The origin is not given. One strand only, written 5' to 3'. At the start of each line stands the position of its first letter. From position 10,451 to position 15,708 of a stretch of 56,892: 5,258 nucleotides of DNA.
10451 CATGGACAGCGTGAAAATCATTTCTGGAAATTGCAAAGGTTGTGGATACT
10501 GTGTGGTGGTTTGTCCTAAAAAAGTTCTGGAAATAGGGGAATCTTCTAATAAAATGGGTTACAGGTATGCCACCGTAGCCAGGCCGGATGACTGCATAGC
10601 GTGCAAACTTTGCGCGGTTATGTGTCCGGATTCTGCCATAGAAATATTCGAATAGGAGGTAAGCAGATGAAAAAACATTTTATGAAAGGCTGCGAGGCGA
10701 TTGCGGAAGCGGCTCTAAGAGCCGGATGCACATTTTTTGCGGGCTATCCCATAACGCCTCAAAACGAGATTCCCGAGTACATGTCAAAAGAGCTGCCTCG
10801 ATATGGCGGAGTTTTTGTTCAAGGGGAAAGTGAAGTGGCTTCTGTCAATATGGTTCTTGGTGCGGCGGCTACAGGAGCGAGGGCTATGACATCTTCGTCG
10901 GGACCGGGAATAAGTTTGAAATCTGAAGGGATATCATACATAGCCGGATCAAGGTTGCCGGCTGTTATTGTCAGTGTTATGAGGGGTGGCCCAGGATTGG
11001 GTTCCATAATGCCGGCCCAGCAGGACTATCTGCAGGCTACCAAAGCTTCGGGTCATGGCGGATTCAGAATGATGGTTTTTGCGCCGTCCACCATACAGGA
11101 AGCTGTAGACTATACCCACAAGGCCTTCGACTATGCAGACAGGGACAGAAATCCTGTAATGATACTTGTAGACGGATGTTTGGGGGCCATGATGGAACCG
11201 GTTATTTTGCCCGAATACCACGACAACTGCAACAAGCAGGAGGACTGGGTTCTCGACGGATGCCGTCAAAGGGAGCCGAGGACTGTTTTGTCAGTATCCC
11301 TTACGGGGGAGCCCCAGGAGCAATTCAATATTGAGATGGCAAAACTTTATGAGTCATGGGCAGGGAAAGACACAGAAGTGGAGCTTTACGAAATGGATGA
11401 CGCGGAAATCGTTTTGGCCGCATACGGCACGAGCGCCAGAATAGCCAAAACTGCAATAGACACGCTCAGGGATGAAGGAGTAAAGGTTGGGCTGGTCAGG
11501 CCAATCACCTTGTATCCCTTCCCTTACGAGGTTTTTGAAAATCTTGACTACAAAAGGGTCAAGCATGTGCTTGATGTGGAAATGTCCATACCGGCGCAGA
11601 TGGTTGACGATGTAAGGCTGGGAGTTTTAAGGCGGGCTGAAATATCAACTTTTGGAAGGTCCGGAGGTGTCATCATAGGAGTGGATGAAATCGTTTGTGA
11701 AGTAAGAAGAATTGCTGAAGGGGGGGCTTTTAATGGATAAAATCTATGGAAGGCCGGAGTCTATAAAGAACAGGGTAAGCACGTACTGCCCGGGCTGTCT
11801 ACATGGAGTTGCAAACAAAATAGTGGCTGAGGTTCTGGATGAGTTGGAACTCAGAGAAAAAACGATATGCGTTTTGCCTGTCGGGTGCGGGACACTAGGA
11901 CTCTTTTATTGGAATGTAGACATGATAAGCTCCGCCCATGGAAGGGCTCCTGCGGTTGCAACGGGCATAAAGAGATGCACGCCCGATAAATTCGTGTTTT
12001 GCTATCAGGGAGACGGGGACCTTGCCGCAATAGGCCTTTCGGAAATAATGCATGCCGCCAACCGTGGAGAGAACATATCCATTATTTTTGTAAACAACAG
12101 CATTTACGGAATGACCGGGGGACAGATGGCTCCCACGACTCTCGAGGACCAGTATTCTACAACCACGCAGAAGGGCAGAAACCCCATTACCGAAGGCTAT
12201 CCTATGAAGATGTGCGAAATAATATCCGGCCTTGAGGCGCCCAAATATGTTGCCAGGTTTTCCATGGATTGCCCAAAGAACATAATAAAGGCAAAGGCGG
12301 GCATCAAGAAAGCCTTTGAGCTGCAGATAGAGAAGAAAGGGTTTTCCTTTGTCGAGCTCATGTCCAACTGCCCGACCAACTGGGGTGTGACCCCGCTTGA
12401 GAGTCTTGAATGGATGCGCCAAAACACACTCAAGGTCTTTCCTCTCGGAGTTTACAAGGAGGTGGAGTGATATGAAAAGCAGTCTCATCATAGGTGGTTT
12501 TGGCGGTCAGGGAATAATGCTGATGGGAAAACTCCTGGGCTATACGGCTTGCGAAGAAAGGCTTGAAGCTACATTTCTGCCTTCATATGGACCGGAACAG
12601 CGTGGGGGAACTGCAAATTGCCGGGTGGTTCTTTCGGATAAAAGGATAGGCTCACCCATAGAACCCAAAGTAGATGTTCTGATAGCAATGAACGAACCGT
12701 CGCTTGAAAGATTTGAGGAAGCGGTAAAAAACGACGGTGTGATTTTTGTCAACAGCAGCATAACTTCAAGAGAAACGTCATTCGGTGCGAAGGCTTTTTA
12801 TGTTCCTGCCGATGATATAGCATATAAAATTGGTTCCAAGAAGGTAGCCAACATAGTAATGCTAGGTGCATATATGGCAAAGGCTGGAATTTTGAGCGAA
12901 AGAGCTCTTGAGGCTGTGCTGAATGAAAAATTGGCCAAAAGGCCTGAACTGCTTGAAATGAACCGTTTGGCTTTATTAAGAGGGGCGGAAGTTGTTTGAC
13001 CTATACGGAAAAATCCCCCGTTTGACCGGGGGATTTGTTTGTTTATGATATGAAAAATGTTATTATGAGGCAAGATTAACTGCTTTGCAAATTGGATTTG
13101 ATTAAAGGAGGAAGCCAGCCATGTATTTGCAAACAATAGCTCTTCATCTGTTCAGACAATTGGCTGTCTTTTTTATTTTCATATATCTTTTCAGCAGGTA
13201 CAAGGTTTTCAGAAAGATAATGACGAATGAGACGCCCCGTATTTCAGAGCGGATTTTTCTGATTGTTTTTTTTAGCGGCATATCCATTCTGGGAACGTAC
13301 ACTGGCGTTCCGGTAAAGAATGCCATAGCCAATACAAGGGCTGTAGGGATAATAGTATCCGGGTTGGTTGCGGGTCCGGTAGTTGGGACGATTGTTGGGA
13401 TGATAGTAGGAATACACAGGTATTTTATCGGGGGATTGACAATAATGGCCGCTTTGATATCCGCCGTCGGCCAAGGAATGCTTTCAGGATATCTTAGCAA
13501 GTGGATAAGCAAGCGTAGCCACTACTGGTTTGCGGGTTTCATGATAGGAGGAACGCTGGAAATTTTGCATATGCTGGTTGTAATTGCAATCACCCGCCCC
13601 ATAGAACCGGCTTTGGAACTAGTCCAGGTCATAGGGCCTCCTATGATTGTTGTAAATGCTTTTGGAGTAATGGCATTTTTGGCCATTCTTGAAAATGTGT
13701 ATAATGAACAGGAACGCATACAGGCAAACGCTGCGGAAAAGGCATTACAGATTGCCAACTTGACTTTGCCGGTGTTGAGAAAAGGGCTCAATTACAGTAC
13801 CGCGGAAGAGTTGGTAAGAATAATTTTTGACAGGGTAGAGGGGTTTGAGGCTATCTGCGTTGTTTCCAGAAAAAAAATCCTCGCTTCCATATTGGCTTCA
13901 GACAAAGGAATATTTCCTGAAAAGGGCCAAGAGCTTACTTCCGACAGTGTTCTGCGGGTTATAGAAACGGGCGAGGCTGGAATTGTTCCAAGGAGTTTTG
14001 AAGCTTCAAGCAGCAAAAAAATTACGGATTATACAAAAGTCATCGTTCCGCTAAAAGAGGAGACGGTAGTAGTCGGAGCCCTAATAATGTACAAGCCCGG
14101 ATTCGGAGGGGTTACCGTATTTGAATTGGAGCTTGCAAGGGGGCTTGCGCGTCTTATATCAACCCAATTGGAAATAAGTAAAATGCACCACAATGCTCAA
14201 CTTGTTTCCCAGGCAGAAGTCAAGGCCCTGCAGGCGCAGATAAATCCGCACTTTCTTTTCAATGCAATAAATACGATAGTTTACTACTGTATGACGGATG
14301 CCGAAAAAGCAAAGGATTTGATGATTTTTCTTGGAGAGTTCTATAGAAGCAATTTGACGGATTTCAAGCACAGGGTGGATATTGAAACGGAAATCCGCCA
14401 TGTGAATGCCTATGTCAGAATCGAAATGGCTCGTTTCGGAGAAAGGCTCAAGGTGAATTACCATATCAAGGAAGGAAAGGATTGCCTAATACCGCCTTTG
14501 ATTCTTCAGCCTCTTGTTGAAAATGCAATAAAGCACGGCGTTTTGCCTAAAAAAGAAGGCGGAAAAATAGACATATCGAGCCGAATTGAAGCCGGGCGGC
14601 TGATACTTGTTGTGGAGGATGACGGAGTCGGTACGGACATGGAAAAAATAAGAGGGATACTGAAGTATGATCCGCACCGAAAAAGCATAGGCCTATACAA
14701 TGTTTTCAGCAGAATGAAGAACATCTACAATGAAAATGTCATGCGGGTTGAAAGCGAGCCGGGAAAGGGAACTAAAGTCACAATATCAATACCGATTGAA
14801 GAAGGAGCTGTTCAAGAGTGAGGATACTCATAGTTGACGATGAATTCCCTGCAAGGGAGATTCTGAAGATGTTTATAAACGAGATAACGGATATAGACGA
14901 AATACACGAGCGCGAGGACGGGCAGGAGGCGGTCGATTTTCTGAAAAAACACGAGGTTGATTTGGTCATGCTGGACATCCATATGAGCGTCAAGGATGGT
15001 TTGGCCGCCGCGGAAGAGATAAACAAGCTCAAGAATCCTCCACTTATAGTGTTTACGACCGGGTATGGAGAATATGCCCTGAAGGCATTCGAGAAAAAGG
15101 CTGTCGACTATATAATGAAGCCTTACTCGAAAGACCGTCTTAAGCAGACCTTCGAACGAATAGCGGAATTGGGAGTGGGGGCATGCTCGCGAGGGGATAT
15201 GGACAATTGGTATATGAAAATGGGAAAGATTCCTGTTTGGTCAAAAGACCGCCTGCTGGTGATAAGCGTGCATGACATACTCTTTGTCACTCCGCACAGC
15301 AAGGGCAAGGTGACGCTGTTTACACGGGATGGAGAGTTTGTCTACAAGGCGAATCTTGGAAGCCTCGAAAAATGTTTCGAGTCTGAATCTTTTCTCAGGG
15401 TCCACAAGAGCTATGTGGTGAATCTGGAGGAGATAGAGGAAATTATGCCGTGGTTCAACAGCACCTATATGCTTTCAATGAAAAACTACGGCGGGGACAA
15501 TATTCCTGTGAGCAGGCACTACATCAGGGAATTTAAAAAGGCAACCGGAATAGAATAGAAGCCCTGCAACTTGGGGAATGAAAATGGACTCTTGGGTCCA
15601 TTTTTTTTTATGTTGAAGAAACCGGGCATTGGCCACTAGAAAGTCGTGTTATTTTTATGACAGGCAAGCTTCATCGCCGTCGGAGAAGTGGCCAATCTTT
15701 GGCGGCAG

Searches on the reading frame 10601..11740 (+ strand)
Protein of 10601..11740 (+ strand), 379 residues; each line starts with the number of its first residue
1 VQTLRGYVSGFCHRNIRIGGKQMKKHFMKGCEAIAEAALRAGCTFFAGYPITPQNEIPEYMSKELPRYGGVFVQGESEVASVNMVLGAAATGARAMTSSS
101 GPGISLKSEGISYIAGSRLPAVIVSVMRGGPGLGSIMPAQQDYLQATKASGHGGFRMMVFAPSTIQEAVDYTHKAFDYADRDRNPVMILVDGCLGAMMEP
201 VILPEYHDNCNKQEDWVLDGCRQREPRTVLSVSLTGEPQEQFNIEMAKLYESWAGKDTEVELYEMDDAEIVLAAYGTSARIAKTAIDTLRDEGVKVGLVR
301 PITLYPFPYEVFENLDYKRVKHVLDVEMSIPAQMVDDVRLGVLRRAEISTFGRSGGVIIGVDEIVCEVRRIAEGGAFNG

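Call 41: search_protein_families(library=ncbifam, max_evalue=1e-10, proteins=[window:10601-11740:+])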
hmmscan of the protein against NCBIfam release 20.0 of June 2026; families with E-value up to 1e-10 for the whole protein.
window:10601-11740:+ (379 aa): 12 families
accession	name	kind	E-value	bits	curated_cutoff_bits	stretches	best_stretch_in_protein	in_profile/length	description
NF005507.0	PRK07119.1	subfamily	1.2e-144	481.5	399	1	23-373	2-350/352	3-methyl-2-oxobutanoate dehydrogenase subunit VorB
NF006412.0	PRK08659.1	equivalog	1.2e-86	291.3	411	2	22-208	2-188/378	2-oxoacid:acceptor oxidoreductase subunit alpha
NF007206.0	PRK09627.1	equivalog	6.1e-71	239.3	579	2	28-208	6-186/375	2-oxoglutarate synthase subunit alpha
TIGR03710.1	OAFO_sf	subfamily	8.8e-68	229.2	482.75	1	21-209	189-377/561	2-oxoacid:acceptor oxidoreductase subunit alpha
NF041170.1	Oxoac_fdxalpha_Archa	equivalog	1.5e-45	155.7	800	1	23-202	233-423/636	2-oxoacid:ferredoxin oxidoreductase subunit alpha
NF040682.1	PorA_Arch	equivalog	2.2e-34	119.1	550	1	25-206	3-183/387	pyruvate synthase subunit PorA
NF007201.0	PRK09622.1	equivalog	5.2e-27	94.8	590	2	29-195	14-178/405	2-oxoacid:ferredoxin oxidoreductase subunit alpha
NF006233.0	PRK08367.1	equivalog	8.7e-27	94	625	1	25-207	4-185/394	pyruvate ferredoxin oxidoreductase subunit alpha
NF006232.0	PRK08366.1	equivalog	8.1e-25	87.2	646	1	23-189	5-167/394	2-ketoisovalerate ferredoxin oxidoreductase subunit alpha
NF045764.1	PhenlGlyoxDHPadG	equivalog_domain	3.2e-24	85.2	700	1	28-192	5-163/398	NADH-dependent phenylglyoxylate dehydrogenase subunit alpha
TIGR03336.1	IOR_alpha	equivalog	6.2e-22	77.6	650.9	1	25-365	2-324/595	indolepyruvate ferredoxin oxidoreductase subunit alpha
NF045791.1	OxalOxredalpha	equivalog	9.3e-22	77.6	500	1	24-128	3-109/395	oxalate oxidoreductase subunit alpha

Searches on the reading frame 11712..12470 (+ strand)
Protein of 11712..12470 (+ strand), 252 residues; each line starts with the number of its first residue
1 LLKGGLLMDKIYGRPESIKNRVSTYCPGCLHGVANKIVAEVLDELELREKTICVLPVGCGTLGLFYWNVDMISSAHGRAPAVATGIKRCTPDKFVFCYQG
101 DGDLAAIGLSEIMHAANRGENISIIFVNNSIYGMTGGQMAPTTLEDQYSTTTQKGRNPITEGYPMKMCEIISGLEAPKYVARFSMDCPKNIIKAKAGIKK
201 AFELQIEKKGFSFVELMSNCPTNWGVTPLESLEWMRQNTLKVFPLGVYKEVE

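Call 41: search_protein_families(library=ncbifam, max_evalue=1e-10, proteins=[window:11712-12470:+])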
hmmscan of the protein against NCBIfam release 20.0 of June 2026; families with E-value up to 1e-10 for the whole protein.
window:11712-12470:+ (252 aa): 9 families
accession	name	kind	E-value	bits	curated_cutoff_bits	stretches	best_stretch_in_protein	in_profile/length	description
NF007207.0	PRK09628.1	equivalog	1.7e-35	123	364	1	23-238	16-225/277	2-oxoglutarate ferredoxin oxidoreductase subunit beta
NF008820.0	PRK11866.1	equivalog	4.3e-31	108.4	402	1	19-241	11-219/287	2-oxoacid ferredoxin oxidoreductase subunit beta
TIGR02177.1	PorB_KorB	subfamily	2.3e-29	102.8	261.9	1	24-241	2-205/286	2-oxoacid:acceptor oxidoreductase, beta subunit, pyruvate/2-ketoisovalerate family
NF008821.0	PRK11869.1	equivalog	2.8e-27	95.3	438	1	23-239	14-216/286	2-oxoacid ferredoxin oxidoreductase subunit beta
NF041171.1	Oxoac_fdxbeta_Archa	equivalog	3.7e-26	92.1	423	1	23-226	3-195/296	2-oxoacid:ferredoxin oxidoreductase subunit beta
NF008818.0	PRK11864.1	subfamily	9.7e-23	80.7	405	1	23-236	18-224/300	3-methyl-2-oxobutanoate dehydrogenase subunit beta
NF008819.1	PRK11865.1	equivalog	5.5e-21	75.1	405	1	25-235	20-227/300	pyruvate synthase subunit PorB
TIGR03336.1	IOR_alpha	equivalog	7e-13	47.7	650.9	1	15-154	348-483/595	indolepyruvate ferredoxin oxidoreductase subunit alpha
NF045766.1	PhenlGlyoxDHPadI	equivalog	6.3e-12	45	700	1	88-238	227-372/443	NADH-dependent phenylglyoxylate dehydrogenase subunit beta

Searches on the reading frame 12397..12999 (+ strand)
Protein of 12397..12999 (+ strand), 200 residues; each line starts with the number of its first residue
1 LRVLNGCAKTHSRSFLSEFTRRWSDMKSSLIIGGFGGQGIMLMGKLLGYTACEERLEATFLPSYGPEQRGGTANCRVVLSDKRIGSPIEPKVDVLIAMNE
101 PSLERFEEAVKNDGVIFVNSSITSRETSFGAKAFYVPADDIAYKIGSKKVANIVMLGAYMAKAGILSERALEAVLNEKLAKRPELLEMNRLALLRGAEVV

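Call 41: search_protein_families(library=ncbifam, max_evalue=1e-10, proteins=[window:12397-12999:+])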
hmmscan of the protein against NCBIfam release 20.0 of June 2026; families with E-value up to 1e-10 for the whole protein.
window:12397-12999:+ (200 aa): 14 families
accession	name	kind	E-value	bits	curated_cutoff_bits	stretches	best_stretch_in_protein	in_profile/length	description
NF006323.0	PRK08537.1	equivalog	2e-30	105.5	235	1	26-199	1-177/181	2-oxoacid:ferredoxin oxidoreductase subunit gamma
TIGR03710.1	OAFO_sf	subfamily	4.4e-23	81.7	482.75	1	29-199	3-172/561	2-oxoacid:acceptor oxidoreductase subunit alpha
TIGR02175.1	PorC_KorC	subfamily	4.2e-17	62.5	81.1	1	34-196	8-171/177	2-oxoacid:acceptor oxidoreductase, gamma subunit, pyruvate/2-ketoisovalerate family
NF005324.0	PRK06853.1-4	equivalog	4.7e-17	62.5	222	1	26-199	1-188/196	indolepyruvate oxidoreductase subunit beta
NF005323.0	PRK06853.1-3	equivalog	5.5e-17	62.3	238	0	25-121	4-100/197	indolepyruvate oxidoreductase subunit beta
NF005325.0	PRK06853.1-5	equivalog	1.2e-16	61.1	230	0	27-121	3-98/192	indolepyruvate oxidoreductase subunit beta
NF006211.0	PRK08338.1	equivalog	1.3e-16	60.6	239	1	32-196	5-164/170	2-oxoacid:ferredoxin oxidoreductase subunit gamma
NF004916.0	PRK06274.1-2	equivalog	2.1e-16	60.5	227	1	27-196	2-172/178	indolepyruvate oxidoreductase subunit beta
NF005322.0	PRK06853.1-2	equivalog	4.8e-16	59.1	237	0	127-198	123-191/197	indolepyruvate oxidoreductase subunit beta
TIGR03334.1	IOR_beta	equivalog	4.2e-14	52.9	205.8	0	30-122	3-95/189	indolepyruvate ferredoxin oxidoreductase subunit beta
NF040683.1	PorC_Meth_Thtga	equivalog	4.8e-14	52.5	270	1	33-195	7-168/177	pyruvate synthase subunit PorC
NF005328.0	PRK06853.2-2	equivalog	1.9e-12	47.3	240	0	29-103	5-79/192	indolepyruvate oxidoreductase subunit beta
NF006321.0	PRK08534.1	equivalog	4.9e-11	42.6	225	1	32-181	6-160/181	pyruvate ferredoxin oxidoreductase subunit gamma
NF006275.0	PRK08441.1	equivalog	5.6e-11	42.3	216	1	26-155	1-130/185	2-oxoglutarate-acceptor oxidoreductase subunit OorC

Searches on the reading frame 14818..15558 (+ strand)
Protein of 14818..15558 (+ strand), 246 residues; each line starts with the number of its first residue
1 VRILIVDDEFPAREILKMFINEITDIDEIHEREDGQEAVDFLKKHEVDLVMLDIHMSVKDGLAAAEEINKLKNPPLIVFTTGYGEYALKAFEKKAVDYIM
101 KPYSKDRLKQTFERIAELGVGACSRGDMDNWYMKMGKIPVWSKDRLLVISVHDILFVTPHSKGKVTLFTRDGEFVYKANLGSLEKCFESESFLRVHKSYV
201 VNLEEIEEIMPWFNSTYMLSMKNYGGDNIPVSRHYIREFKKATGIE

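Call 42: search_protein_families(library=ncbifam, max_evalue=1e-10, proteins=[window:14818-15558:+])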
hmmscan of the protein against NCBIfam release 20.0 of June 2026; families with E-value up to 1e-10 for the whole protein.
window:14818-15558:+ (246 aa): 16 families
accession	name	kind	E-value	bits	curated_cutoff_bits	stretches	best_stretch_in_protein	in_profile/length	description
NF010684.1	PRK14084.1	equivalog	1.6e-52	178.8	375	1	1-245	1-254/254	response regulator transcription factor LytR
NF008677.0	PRK11697.1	equivalog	2.4e-44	151.5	246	1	1-245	2-237/238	two-component system response regulator BtsR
NF001965.0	PRK00742.1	subfamily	8.1e-18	64.7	293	1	1-107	4-113/357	chemotaxis-specific protein-glutamate methyltransferase CheB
NF041367.1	CheY_Halo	equivalog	1.6e-15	57.5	200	1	3-113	1-111/114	chemotaxis protein CheY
NF009206.0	PRK12555.1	subfamily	1.7e-15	56.8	342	1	1-109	1-112/340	chemotaxis-specific protein-glutamate methyltransferase CheB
NF008469.0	PRK11361.1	equivalog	4.4e-15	55.3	714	1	2-117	6-121/461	acetoacetate metabolism transcriptional regulator AtoC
TIGR02875.1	spore_0_A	equivalog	7.5e-15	54.9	200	1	1-120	3-126/262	sporulation transcription factor Spo0A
NF040534.1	resp_reg_YycF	equivalog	1.1e-13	51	340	1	2-108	2-107/231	response regulator YycF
NF045944.1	ResRegRpaBCyano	equivalog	4.7e-13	49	330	1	4-115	1-111/229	response regulator transcription factor RpaB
NF041945.1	LuxN_Vibrio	equivalog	2.3e-12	45.8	1550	1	3-113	723-832/839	quorum-sensing autoinducer 1 sensor kinase/phosphatase LuxN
NF008378.0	PRK11173.1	equivalog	3e-12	46.4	334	1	2-107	5-109/238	two-component system response regulator ArcA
NF051850.1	RespRegRprY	equivalog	6.4e-12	45.4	370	1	1-149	5-150/234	response regulator transcription factor RprY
NF007689.0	PRK10365.1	equivalog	2.1e-11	43.3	760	1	2-115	7-120/441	sigma-54-dependent response regulator transcription factor ZraR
NF040689.1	MtrAB_MtrA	equivalog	2.5e-11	43.3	300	1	3-108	1-105/219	MtrAB system response regulator MtrA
NF007982.1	PRK10710.1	equivalog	2.8e-11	43.4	380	1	2-106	9-112/235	envelope stress response regulator BaeR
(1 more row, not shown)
